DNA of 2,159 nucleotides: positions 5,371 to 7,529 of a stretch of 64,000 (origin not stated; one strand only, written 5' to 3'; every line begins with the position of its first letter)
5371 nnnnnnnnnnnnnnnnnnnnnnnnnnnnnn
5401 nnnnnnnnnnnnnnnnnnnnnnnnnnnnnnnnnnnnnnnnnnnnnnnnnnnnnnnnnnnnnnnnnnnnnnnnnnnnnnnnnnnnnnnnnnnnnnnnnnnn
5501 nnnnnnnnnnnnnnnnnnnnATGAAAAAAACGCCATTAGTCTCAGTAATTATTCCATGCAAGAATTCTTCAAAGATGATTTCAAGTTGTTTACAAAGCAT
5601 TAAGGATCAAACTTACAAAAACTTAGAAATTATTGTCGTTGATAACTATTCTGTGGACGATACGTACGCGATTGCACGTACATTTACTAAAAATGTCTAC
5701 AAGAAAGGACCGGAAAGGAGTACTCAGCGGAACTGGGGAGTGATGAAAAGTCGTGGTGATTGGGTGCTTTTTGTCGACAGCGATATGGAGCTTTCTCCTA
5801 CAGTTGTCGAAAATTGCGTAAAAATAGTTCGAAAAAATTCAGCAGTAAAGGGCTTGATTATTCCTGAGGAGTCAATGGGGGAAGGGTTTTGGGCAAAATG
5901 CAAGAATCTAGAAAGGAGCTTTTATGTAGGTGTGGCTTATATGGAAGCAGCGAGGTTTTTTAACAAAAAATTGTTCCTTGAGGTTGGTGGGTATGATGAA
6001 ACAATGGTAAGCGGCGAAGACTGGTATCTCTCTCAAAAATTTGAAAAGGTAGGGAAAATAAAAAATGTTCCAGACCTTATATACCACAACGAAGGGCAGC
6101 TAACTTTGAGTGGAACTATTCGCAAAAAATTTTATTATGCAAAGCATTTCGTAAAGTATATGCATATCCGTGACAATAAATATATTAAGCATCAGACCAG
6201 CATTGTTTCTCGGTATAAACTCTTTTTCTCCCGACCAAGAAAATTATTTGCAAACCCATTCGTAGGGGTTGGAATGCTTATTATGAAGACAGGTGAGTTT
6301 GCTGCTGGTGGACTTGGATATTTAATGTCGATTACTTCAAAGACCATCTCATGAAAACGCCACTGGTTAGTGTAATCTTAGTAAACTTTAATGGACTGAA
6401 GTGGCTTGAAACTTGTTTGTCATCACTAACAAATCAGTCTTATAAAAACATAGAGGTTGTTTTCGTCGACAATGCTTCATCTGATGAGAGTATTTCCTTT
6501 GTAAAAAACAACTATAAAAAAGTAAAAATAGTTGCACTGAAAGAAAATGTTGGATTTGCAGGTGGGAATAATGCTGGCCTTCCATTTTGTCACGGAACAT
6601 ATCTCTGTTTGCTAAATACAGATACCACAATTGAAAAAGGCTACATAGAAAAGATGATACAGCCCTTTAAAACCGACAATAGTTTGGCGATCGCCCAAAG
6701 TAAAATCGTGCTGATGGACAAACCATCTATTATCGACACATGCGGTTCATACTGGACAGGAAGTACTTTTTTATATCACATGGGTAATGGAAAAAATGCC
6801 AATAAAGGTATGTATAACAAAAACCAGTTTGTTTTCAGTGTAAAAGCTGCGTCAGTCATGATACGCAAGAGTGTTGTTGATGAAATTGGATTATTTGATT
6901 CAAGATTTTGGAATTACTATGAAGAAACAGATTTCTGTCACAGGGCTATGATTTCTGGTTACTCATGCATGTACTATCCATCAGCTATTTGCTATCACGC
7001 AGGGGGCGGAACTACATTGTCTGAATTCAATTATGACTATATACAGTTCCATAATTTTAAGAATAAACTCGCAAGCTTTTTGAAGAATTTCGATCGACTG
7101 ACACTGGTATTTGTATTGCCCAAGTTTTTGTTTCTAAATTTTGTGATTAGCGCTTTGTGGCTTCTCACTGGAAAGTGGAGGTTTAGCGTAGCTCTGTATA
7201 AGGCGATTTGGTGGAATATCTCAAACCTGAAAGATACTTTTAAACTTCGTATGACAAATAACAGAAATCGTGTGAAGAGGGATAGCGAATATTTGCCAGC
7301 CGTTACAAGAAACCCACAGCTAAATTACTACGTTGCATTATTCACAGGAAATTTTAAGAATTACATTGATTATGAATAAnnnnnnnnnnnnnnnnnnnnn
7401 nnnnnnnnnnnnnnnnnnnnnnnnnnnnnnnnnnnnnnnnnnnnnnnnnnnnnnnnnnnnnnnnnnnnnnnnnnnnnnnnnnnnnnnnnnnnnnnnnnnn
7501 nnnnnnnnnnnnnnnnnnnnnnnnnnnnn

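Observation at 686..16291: Four diverged paralogs of a 690-900 aa polytopic membrane protein, interleaved with methyltransferases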

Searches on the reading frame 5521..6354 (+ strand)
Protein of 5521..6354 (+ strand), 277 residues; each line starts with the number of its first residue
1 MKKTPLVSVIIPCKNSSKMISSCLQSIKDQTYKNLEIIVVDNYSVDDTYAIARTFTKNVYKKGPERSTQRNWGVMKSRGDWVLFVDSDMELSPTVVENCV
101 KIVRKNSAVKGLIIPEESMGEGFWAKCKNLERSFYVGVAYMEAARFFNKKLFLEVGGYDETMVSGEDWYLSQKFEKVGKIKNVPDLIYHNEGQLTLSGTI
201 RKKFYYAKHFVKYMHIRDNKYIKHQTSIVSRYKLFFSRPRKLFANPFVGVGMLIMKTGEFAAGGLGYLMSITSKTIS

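Call 4: search_protein_families(library=pfam, proteins=[window:5521-6354:+], max_evalue=0.01)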
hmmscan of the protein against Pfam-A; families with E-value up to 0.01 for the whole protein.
window:5521-6354:+ (277 aa): 3 families
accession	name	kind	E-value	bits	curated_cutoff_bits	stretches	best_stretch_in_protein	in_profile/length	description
PF00535.33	Glycos_transf_2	-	1.3e-26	93.9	23.3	1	8-134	1-132/168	Glycosyl transferase family 2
PF10111.15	Glyco_tranf_2_2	-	6.6e-13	49.2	27.3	1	8-105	1-108/276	Glycosyltransferase like family 2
PF13641.12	Glyco_tranf_2_3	-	1.8e-07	31.9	27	1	7-115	3-122/230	Glycosyltransferase like family 2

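Call 51: search_protein_families(library=ncbifam, proteins=[window:5521-6354:+], max_evalue=0.001)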
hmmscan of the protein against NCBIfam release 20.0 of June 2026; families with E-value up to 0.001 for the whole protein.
window:5521-6354:+ (277 aa): 22 families
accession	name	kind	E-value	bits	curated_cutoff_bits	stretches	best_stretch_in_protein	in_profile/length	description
TIGR04283.1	glyco_like_mftF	equivalog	5.2e-27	94.9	182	1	7-215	1-210/221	TIGR04283 family arsenosugar biosynthesis glycosyltransferase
NF041875.1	EPS_EpsD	equivalog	3.5e-17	62.8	370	1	7-207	1-224/325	exopolysaccharide biosynthesis glycosyltransferase EpsD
NF007482.0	PRK10073.1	equivalog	1.9e-16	60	423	1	1-106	2-113/334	glycosyltransferase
TIGR03965.1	mycofact_glyco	equivalog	7.1e-16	58.1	280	1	4-94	73-170/467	mycofactocin biosynthesis glycosyltransferase MftF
NF047683.1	TeichurnBiosyTuaG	equivalog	1.5e-15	57.5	400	1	2-107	3-115/252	teichuronic acid biosynthesis protein TuaG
TIGR03111.1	glyc2_xrt_Gpos1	hypoth_equivalog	2.3e-13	49.8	363.95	1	2-111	46-164/439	TIGR03111 family XrtG-associated glycosyltransferase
NF050050.1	ProtGlycPglI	equivalog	7.1e-13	48.6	500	1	5-105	2-110/306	GalNAc(5)-diNAcBac-PP-undecaprenol beta-1,3-glucosyltransferase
TIGR03937.1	PgaC_IcaA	equivalog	1.5e-10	40.6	422.3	1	2-109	42-156/407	poly-beta-1,6-N-acetyl-D-glucosamine synthase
NF038299.1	EPS_HpsN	equivalog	2.3e-10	40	425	1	5-109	1-112/317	hormogonium polysaccharide biosynthesis glycosyltransferase HpsN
NF010496.0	PRK13915.1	equivalog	1.9e-09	37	262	1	2-101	28-140/307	glucosyl-3-phosphoglycerate synthase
NF045692.1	OglycostaseCruG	equivalog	2.4e-09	36.6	600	1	7-105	43-154/386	2'-O-glycosyltransferase CruG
TIGR03469.1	HpnB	hypoth_equivalog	5.2e-09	35.6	379.25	1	3-60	42-100/386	hopene-associated glycosyltransferase HpnB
NF053739.1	GlytfEpsEBac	equivalog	6.9e-09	35.1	450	1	5-59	1-55/265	glycosyltransferase EpsE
TIGR04242.1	nodulat_NodC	equivalog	7e-09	35.1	550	1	2-106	45-159/395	chitooligosaccharide synthase NodC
NF041394.1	GtaseAglG_Halo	equivalog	1.9e-07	30.7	440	1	7-119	3-125/304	glucosyl-dolichyl phosphate glucuronosyltransferase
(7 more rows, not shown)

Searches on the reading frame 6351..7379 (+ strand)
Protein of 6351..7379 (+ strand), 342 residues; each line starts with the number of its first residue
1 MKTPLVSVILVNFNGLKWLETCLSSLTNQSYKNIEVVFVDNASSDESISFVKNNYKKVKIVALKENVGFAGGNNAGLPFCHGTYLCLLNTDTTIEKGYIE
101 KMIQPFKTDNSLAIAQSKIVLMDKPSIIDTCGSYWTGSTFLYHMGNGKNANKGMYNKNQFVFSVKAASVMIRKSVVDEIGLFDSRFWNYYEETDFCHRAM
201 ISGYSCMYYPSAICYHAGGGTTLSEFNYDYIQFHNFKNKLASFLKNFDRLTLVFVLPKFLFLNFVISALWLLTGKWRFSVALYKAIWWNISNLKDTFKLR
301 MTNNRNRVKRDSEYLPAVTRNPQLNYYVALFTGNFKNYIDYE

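Call 4: search_protein_families(library=pfam, proteins=[window:6351-7379:+], max_evalue=0.01)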
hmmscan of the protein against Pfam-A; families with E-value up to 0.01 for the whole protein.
window:6351-7379:+ (342 aa): 4 families
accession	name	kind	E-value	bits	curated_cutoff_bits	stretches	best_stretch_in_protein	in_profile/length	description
PF00535.33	Glycos_transf_2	-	3.1e-24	86.2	23.3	1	7-118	1-116/168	Glycosyl transferase family 2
PF13641.12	Glyco_tranf_2_3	-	1.2e-11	45.5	27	1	6-222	3-216/230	Glycosyltransferase like family 2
PF10111.15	Glyco_tranf_2_2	-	3.8e-09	36.9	27.3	1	12-236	8-231/276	Glycosyltransferase like family 2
PF13632.12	Glyco_trans_2_3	-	5.8e-09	36.5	27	1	86-277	3-181/198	Glycosyl transferase family group 2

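Call 51: search_protein_families(library=ncbifam, proteins=[window:6351-7379:+], max_evalue=0.001)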
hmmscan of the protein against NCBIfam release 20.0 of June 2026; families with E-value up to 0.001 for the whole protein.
window:6351-7379:+ (342 aa): 17 families
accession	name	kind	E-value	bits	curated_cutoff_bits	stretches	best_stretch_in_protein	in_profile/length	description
TIGR03937.1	PgaC_IcaA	equivalog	1.1e-17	64.1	422.3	1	3-217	44-251/407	poly-beta-1,6-N-acetyl-D-glucosamine synthase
TIGR03965.1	mycofact_glyco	equivalog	3e-17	62.6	280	1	5-217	75-281/467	mycofactocin biosynthesis glycosyltransferase MftF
NF007482.0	PRK10073.1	equivalog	1.9e-15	56.7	423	1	2-117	4-120/334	glycosyltransferase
NF047683.1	TeichurnBiosyTuaG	equivalog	3.5e-15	56.3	400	1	2-123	4-127/252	teichuronic acid biosynthesis protein TuaG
TIGR03111.1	glyc2_xrt_Gpos1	hypoth_equivalog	1.2e-12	47.4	363.95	1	2-184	47-235/439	TIGR03111 family XrtG-associated glycosyltransferase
NF038299.1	EPS_HpsN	equivalog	3.4e-12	46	425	1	4-246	1-253/317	hormogonium polysaccharide biosynthesis glycosyltransferase HpsN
TIGR01556.1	rhamnosyltran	subfamily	3.7e-12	46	200.55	1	16-219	7-203/281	rhamnosyltransferase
NF041875.1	EPS_EpsD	equivalog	2.5e-11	43.6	370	1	6-221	1-211/325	exopolysaccharide biosynthesis glycosyltransferase EpsD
TIGR04283.1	glyco_like_mftF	equivalog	8.7e-10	38.6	182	1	6-121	1-111/221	TIGR04283 family arsenosugar biosynthesis glycosyltransferase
NF050050.1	ProtGlycPglI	equivalog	2e-09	37.3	500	1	4-112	2-114/306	GalNAc(5)-diNAcBac-PP-undecaprenol beta-1,3-glucosyltransferase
NF041394.1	GtaseAglG_Halo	equivalog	6.4e-09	35.5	440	1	6-186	3-178/304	glucosyl-dolichyl phosphate glucuronosyltransferase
NF053739.1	GlytfEpsEBac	equivalog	7.1e-09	35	450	1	4-123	1-124/265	glycosyltransferase EpsE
TIGR04242.1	nodulat_NodC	equivalog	5.9e-07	28.8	550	1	3-108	47-158/395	chitooligosaccharide synthase NodC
NF047588.1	GlcsyltransPgfSStrep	equivalog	1.2e-05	24.7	500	1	22-110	23-114/308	glycosyltransferase PgfS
NF050113.1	gal_furan_GlfT1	equivalog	1.3e-05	24.7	330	1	8-82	3-79/290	galactofuranosyltransferase GlfT1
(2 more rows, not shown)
